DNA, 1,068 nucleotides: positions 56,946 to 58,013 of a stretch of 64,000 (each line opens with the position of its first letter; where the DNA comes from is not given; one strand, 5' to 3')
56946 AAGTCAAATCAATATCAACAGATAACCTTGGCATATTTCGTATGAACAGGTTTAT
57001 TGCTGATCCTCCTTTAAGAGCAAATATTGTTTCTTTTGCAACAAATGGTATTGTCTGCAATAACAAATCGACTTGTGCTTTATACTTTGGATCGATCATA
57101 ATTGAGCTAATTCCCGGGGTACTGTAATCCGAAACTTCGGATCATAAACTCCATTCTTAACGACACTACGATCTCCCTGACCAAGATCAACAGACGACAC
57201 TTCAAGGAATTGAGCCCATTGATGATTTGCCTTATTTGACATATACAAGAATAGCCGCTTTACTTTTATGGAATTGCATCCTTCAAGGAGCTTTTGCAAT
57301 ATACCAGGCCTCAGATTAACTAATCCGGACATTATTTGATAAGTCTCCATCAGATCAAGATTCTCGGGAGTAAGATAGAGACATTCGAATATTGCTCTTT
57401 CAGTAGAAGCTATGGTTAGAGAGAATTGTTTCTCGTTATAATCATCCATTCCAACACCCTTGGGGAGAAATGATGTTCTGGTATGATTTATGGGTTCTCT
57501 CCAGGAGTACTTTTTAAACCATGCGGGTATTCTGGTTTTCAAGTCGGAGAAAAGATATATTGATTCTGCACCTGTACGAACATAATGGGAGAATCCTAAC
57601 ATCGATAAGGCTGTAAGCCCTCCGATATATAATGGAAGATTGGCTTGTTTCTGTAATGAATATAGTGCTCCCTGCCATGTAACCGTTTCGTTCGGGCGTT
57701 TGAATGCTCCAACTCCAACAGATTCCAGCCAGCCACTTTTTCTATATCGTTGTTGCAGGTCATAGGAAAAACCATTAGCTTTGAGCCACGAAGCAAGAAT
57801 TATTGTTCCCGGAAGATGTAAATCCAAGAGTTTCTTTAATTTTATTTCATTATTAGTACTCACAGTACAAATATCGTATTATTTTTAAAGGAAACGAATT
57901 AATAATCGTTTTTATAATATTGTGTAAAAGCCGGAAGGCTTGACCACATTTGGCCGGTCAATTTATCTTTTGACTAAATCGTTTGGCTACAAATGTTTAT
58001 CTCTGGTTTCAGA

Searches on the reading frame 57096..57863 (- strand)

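Call 70: search_protein_families(library=pfam, proteins=[window:57096-57863:-], max_evalue=0.00001)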
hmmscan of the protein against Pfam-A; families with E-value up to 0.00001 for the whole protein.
window:57096-57863:- (255 aa): 2 families
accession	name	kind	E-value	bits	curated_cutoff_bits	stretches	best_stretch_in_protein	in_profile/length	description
PF11459.13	AbiEi_3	-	1.6e-54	184.2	26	1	100-249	2-157/157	Transcriptional regulator, AbiEi antitoxin, Type IV TA system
PF17194.10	AbiEi_3_N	-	3.9e-35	120.2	26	1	6-96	2-92/93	Transcriptional regulator, AbiEi antitoxin N-terminal domain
